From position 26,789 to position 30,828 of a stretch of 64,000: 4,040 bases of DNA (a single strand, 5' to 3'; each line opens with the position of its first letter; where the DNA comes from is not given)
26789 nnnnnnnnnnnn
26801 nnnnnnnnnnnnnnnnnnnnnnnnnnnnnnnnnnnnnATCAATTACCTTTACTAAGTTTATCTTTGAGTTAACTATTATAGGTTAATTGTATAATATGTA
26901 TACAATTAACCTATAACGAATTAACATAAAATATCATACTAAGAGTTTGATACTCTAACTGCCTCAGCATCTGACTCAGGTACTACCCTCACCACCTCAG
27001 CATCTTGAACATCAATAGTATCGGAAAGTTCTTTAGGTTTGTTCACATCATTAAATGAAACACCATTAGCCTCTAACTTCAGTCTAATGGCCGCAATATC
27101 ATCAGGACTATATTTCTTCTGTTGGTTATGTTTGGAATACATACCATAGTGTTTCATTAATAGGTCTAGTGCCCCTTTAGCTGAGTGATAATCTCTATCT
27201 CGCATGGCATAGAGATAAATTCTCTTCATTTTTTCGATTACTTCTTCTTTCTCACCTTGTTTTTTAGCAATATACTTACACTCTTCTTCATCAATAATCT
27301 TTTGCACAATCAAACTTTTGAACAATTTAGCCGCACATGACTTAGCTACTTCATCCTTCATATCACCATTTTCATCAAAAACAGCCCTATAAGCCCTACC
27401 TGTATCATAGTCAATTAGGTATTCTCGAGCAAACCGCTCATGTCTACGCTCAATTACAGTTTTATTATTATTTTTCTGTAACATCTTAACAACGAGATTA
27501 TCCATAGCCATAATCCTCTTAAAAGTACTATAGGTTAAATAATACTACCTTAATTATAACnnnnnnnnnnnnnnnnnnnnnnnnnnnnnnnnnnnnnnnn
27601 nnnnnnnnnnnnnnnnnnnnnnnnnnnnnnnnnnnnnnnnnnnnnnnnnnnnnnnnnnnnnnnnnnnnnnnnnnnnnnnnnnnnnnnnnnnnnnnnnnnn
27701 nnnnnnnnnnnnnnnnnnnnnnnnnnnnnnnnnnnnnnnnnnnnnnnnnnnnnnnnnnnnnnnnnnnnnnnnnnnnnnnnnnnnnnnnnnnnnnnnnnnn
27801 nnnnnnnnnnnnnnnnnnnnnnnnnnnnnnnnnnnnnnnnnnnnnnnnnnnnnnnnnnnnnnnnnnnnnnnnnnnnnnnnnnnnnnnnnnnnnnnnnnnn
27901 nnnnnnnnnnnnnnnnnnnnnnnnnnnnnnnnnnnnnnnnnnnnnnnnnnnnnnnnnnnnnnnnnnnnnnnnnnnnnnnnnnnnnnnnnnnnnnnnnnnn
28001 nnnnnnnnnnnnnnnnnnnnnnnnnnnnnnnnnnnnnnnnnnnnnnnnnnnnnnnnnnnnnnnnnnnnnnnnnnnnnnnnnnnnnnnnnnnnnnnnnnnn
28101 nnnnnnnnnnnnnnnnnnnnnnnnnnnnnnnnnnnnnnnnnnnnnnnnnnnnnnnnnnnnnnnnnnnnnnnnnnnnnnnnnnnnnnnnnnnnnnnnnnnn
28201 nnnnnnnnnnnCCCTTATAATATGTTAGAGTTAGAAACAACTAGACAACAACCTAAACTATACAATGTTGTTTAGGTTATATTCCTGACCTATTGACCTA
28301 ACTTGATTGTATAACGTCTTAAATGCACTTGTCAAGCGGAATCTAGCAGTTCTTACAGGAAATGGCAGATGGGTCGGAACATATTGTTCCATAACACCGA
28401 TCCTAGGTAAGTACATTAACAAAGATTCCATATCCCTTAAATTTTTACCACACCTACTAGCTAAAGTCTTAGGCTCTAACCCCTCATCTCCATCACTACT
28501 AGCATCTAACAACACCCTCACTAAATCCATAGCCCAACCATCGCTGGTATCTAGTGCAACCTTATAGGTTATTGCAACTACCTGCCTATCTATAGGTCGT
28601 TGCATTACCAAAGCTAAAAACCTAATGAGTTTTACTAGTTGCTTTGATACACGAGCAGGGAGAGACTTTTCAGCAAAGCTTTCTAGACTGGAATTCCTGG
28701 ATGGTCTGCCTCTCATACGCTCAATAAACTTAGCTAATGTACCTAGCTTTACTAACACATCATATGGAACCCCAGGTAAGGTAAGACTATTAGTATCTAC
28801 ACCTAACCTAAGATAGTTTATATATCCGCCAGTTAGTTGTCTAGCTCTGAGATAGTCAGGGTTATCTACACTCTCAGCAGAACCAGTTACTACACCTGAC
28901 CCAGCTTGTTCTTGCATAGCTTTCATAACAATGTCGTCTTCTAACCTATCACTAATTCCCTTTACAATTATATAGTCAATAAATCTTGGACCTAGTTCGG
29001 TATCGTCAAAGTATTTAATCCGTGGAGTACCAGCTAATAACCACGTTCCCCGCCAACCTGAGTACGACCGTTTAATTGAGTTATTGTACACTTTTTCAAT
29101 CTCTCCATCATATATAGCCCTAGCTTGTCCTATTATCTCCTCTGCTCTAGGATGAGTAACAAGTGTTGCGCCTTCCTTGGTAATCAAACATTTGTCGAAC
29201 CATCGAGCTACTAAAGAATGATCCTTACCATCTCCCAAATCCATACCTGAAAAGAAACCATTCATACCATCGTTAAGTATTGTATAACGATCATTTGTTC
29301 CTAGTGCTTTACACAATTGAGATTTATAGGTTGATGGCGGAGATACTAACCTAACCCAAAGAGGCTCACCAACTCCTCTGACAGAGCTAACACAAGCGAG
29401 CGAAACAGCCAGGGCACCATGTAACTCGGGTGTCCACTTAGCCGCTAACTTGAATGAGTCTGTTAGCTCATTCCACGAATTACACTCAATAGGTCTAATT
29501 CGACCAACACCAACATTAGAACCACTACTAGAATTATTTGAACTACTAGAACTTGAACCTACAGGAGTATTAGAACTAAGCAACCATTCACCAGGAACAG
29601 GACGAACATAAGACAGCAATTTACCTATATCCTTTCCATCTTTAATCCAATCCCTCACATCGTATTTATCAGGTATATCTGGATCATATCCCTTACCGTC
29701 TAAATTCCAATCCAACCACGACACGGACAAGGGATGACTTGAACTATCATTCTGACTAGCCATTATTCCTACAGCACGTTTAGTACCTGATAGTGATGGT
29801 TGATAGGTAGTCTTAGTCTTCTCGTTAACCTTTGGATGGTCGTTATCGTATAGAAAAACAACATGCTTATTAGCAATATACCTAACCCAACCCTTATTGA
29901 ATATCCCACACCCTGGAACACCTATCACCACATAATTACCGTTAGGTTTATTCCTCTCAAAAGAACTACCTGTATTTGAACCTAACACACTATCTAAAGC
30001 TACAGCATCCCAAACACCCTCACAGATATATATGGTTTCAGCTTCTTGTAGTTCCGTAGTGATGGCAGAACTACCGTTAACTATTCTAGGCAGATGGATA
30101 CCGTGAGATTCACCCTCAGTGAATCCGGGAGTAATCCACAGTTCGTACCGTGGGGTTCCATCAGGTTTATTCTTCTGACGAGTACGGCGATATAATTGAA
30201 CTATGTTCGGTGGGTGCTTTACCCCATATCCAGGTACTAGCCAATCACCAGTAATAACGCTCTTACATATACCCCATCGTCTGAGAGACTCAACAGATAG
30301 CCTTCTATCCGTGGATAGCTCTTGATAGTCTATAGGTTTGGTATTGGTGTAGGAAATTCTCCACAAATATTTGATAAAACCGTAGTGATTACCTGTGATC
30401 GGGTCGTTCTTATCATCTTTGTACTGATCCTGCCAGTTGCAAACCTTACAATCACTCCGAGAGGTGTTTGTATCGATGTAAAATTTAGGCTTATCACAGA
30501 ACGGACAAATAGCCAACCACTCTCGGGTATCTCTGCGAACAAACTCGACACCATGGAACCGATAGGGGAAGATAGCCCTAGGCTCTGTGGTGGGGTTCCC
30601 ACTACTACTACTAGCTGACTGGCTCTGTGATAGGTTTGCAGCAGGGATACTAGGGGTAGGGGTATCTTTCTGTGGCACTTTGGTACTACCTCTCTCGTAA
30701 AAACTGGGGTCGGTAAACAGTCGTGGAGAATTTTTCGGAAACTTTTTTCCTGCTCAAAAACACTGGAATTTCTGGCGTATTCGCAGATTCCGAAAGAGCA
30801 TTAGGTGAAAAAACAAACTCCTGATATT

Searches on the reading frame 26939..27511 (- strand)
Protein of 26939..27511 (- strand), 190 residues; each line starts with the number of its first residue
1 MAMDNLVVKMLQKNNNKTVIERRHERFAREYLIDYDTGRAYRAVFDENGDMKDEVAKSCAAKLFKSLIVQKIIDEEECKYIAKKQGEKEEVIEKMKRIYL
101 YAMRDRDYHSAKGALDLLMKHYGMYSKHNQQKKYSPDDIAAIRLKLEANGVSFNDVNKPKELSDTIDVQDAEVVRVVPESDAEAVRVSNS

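Call 89: search_protein_families(library=pfam, proteins=[window:26939-27511:-], max_evalue=0.01)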
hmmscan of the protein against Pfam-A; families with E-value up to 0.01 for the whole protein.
window:26939-27511:- (190 aa): 1 family
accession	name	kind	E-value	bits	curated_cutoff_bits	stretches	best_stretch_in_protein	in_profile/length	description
PF03592.21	Terminase_2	-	4.4e-05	24.6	26.1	1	24-105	5-81/141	Terminase small subunit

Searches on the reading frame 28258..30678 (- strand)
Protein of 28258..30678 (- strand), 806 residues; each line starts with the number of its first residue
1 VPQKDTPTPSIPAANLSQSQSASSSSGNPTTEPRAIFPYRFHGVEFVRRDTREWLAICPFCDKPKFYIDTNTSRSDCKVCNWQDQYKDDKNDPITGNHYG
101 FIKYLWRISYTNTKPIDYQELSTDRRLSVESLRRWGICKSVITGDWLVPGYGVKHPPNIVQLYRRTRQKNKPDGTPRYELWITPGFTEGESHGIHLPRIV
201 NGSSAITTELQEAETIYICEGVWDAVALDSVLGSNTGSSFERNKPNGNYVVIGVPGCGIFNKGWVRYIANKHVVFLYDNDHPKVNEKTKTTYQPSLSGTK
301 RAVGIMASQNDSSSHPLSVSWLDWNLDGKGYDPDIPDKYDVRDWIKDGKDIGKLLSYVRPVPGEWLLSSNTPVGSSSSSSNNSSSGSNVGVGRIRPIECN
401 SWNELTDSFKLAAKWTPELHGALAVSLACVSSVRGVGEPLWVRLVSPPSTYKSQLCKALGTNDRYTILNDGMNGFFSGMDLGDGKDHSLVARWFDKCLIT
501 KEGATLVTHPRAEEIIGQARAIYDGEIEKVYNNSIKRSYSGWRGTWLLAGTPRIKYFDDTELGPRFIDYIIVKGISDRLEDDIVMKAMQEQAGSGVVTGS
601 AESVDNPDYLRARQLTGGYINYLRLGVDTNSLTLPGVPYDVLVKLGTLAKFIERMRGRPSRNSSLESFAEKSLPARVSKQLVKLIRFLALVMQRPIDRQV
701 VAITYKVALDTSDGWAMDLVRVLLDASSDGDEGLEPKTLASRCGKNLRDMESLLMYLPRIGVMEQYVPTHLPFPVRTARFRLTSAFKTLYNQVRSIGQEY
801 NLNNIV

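Call 7: search_protein_families(library=pfam, proteins=[window:28258-30678:-], max_evalue=0.01)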
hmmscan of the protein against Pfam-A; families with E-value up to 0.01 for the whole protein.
window:28258-30678:- (806 aa): 0 families

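Call 8: search_protein_families(library=phrogs, proteins=[window:28258-30678:-], max_evalue=0.01)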
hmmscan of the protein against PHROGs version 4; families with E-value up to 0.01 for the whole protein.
window:28258-30678:- (806 aa): 0 families

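Call 37: find_homologous_proteins(query=window:28258-30678:-)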
Query window:28258-30678:- (806 aa): 103 proteins with E <= 0.001 among 8000 candidates.
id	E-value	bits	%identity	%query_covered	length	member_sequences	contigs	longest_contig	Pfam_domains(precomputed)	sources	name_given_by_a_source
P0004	0.0e+0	1760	100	93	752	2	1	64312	-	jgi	jgi:hypothetical protein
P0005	0.0e+0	1054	61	95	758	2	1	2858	-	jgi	-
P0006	0.0e+0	1042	59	95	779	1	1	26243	-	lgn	-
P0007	0.0e+0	1040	58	99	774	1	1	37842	-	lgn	-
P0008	0.0e+0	1020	59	95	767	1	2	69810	-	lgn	-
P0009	3.1e-294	996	58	95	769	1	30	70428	-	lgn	-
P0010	2.0e-151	524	58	51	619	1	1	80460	-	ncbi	ncbi:unnamed protein product [Sphagnum balticum]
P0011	3.3e-147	510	40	95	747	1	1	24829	-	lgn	-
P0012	4.1e-146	506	39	94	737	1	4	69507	PF01807.26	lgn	-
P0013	5.2e-141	489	38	94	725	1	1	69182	-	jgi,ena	jgi:hypothetical protein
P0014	2.5e-122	428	35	94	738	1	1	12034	PF01807.26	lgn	-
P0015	1.2e-117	412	34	94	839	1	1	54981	-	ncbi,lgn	-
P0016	7.1e-114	400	34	94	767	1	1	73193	-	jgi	jgi:uncharacterized C2H2 Zn-finger protein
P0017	3.1e-113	398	34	94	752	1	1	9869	-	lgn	-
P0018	8.1e-113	396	34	95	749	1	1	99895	-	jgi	jgi:hypothetical protein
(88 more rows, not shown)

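Call 38: find_encoding_contigs(protein=P0009, flank=10000, max_places=3)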
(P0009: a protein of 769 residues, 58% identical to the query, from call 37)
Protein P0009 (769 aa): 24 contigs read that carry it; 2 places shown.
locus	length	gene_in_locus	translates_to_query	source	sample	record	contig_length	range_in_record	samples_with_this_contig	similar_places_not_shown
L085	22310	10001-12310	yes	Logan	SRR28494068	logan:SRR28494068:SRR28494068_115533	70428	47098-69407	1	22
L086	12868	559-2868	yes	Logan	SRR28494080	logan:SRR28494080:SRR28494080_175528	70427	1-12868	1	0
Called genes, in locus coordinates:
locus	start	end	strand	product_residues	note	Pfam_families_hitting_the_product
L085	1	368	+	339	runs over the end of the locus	-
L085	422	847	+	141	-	PF02945:Endonuclease_7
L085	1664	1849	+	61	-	-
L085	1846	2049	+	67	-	-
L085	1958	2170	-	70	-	-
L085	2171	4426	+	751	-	PF01612:DNA_pol_A_exo1, PF00476:DNA_pol_A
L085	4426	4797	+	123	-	-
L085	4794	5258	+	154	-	PF13936:HTH_38 (faint)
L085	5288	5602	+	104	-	-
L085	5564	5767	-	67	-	-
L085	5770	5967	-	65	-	-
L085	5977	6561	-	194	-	-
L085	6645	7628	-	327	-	-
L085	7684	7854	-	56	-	-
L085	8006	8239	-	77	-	-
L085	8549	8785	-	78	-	-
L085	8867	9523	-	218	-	-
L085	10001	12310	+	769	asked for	-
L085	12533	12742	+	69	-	-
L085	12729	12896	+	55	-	-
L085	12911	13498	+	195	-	-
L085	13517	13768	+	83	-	-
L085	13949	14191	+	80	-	-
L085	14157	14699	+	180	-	PF02945:Endonuclease_7 (weak)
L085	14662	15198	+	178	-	-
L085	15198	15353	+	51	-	-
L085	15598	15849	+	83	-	-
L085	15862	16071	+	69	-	-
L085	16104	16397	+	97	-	-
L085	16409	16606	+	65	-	-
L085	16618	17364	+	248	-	-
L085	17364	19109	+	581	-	-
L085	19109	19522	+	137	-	-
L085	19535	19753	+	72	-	-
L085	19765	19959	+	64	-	-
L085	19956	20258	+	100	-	-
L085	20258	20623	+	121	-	-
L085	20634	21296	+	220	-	-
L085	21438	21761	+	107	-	-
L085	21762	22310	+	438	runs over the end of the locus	-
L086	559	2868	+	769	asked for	-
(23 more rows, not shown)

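Call 39: find_encoding_contigs(protein=P0008, flank=10000, max_places=2)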
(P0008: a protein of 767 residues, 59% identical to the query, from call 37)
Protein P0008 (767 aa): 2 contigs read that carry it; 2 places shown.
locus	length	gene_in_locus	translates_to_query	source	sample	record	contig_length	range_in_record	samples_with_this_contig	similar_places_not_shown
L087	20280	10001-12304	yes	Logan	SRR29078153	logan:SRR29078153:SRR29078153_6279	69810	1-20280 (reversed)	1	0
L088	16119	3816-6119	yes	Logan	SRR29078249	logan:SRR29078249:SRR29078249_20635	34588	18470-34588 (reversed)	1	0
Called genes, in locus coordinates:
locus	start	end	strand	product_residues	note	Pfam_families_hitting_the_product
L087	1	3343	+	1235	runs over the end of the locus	PF01612:DNA_pol_A_exo1 (weak), PF00476:DNA_pol_A, PF12694:cpYpsA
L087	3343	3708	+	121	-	PF13936:HTH_38 (faint), PF13384:HTH_23 (faint), PF25212:HVO_A0114 (faint)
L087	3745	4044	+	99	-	-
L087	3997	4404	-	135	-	-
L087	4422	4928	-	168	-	PF03692:CxxCxxCC (weak)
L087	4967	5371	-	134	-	-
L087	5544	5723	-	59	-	-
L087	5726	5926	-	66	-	-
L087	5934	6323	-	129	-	-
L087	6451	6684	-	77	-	-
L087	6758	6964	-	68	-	-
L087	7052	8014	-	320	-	-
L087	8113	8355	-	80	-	-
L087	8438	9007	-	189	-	-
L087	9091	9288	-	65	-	-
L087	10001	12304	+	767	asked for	-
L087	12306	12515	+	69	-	-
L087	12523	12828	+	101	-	-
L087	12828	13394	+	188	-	-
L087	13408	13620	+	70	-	-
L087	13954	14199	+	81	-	-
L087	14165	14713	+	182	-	-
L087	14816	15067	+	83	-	-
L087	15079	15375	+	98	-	-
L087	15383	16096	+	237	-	-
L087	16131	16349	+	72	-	-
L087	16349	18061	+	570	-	-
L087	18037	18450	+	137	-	-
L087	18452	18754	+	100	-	-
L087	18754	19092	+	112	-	-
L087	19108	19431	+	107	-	-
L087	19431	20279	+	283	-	?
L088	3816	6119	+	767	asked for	-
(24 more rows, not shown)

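Call 40: find_encoding_contigs(protein=P0007, flank=10000, max_places=2)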
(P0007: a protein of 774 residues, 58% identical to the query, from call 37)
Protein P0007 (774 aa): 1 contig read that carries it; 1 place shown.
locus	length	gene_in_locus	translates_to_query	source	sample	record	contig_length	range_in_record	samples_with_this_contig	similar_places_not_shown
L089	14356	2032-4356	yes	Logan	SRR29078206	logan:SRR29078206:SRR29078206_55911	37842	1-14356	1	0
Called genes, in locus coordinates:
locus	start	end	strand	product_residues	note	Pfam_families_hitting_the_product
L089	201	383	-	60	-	-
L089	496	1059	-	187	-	-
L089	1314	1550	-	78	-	-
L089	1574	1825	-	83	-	-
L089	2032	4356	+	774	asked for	-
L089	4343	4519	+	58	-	-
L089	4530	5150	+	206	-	-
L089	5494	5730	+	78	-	-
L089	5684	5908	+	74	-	-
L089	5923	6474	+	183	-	PF03592:Terminase_2 (weak)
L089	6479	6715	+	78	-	-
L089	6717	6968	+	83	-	-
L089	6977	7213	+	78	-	-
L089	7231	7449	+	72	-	-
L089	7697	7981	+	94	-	-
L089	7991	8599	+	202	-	-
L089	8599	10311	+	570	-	-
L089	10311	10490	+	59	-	-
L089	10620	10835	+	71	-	-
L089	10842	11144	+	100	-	-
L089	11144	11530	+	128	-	-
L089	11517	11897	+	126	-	-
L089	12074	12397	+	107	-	-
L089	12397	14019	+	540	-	-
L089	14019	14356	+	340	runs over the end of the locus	-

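Call 41: find_encoding_contigs(protein=P0006, flank=10000, max_places=2)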
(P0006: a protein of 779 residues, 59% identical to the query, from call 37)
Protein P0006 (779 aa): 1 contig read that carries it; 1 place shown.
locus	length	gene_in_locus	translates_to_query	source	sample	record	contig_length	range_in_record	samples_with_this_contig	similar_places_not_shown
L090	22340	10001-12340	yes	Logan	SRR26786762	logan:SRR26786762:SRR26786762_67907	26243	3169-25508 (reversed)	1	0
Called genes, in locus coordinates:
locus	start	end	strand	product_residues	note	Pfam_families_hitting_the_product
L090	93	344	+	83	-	-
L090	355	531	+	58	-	-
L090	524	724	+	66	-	-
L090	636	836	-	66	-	-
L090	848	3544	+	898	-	PF01612:DNA_pol_A_exo1 (weak), PF00476:DNA_pol_A, PF12694:cpYpsA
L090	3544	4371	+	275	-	-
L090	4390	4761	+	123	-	PF01978:TrmB (faint), PF12802:MarR_2 (faint), PF13384:HTH_23 (faint), PF13412:HTH_24 (faint), PF13551:HTH_29 (faint)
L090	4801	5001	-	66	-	-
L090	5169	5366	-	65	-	-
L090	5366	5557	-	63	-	-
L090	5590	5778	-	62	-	-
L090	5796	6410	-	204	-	-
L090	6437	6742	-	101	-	-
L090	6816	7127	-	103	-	-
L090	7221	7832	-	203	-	-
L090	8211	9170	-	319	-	-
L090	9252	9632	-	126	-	-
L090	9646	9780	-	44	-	-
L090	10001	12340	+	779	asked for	-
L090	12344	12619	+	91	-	-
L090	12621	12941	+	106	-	-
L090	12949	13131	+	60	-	-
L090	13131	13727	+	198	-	-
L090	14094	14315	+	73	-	-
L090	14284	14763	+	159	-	PF02945:Endonuclease_7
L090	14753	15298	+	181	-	-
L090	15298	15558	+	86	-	-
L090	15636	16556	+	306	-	-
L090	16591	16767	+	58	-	-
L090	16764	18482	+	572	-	-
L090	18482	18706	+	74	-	-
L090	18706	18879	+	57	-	-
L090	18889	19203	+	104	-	-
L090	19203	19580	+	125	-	-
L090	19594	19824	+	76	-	-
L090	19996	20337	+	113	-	-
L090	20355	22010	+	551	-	-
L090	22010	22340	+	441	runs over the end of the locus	-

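Call 66: find_encoding_contigs(protein=P0013, flank=10000, max_places=1)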
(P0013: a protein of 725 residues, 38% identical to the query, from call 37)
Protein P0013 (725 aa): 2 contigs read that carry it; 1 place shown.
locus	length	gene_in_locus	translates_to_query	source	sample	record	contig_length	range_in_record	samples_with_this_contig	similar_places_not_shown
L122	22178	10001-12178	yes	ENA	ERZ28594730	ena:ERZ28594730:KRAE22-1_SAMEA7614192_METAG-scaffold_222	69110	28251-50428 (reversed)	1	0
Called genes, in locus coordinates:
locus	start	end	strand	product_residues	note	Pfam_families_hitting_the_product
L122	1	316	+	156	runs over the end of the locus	-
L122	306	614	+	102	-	-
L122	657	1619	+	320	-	PF01541:GIY-YIG, PF07460:NUMOD3 (faint)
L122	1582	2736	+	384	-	PF12705:PDDEXK_1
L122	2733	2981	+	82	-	-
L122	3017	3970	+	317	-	PF13479:AAA_24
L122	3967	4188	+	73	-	-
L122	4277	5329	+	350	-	-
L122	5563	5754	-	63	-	-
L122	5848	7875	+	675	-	PF01612:DNA_pol_A_exo1 (weak), PF00476:DNA_pol_A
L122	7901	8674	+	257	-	PF12802:MarR_2 (weak)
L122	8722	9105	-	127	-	-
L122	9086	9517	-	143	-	-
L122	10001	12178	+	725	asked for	-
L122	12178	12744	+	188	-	-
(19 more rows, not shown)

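Call 67: find_encoding_contigs(protein=P0012, flank=10000, max_places=1)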
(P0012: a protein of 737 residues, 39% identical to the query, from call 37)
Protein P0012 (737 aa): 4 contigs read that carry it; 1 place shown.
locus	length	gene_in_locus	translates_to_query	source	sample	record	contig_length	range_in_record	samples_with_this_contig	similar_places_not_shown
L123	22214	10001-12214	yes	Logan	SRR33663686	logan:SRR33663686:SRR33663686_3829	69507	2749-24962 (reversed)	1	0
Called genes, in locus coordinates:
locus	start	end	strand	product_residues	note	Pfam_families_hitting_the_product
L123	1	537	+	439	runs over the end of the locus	-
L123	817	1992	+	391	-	PF12705:PDDEXK_1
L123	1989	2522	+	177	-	PF05551:zf-His_Me_endon (faint), PF13392:HNH_3, PF07460:NUMOD3 (faint)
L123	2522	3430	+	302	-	PF13479:AAA_24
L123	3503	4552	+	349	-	-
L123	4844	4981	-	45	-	-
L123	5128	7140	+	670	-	PF01612:DNA_pol_A_exo1, PF00476:DNA_pol_A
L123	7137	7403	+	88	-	-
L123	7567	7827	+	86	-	-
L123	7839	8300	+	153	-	PF13384:HTH_23 (faint), PF13518:HTH_28 (faint), PF13551:HTH_29 (faint), PF01047:MarR (faint), PF09339:HTH_IclR (faint), PF13412:HTH_24 (faint)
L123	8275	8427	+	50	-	-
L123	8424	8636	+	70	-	-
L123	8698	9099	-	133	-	-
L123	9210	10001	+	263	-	-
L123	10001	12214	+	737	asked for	PF01807:Zn_ribbon_DnaG (weak)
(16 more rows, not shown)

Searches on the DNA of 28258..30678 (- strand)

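Call 48: search_rna_families(sources=[L085, L087, L090], threshold=evalue, max_evalue=1)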
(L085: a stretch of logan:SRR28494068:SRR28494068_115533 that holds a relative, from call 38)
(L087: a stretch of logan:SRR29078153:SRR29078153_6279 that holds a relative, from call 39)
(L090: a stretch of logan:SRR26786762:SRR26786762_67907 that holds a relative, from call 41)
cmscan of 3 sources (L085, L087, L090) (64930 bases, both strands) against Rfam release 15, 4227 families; matches with E-value up to 1: 4.
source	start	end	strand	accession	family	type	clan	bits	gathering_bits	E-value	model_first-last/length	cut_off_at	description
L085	933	1006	+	RF00005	tRNA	Gene; tRNA;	CL00001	66.2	29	3.5e-12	1-71/71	no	tRNA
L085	856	931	+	RF00005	tRNA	Gene; tRNA;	CL00001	39.4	29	8.4e-05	1-71/71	no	tRNA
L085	933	1007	-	RF04354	Plastid-ycf2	Cis-reg;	-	33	65.7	0.0056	1-75/75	no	Plastid-ycf2 5UTR RNA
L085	877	981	+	RF02553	YrlA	Gene; sRNA;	-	31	69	0.0097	1-114/114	no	Y RNA-like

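Call 92: search_rna_families(source=L087, start=6900, end=8500, threshold=evalue, max_evalue=10, show_alignments=4)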
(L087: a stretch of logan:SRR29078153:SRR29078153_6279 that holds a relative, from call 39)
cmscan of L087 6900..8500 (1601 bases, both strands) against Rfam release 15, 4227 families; matches with E-value up to 10: 3.
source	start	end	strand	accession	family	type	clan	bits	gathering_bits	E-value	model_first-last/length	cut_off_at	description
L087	6994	7035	-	RF01684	mascRNA-menRNA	Gene;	-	17.6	42.5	2.3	1-56/56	no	MALAT1-associated small cytoplasmic RNA/MEN beta RNA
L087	8388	8489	-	RF01684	mascRNA-menRNA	Gene;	-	17.3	42.5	2.6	1-56/56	no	MALAT1-associated small cytoplasmic RNA/MEN beta RNA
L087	7904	7927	+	RF01716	PhotoRC-I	Cis-reg;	-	11.6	45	8.7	1-44/44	no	PhotoRC-I RNA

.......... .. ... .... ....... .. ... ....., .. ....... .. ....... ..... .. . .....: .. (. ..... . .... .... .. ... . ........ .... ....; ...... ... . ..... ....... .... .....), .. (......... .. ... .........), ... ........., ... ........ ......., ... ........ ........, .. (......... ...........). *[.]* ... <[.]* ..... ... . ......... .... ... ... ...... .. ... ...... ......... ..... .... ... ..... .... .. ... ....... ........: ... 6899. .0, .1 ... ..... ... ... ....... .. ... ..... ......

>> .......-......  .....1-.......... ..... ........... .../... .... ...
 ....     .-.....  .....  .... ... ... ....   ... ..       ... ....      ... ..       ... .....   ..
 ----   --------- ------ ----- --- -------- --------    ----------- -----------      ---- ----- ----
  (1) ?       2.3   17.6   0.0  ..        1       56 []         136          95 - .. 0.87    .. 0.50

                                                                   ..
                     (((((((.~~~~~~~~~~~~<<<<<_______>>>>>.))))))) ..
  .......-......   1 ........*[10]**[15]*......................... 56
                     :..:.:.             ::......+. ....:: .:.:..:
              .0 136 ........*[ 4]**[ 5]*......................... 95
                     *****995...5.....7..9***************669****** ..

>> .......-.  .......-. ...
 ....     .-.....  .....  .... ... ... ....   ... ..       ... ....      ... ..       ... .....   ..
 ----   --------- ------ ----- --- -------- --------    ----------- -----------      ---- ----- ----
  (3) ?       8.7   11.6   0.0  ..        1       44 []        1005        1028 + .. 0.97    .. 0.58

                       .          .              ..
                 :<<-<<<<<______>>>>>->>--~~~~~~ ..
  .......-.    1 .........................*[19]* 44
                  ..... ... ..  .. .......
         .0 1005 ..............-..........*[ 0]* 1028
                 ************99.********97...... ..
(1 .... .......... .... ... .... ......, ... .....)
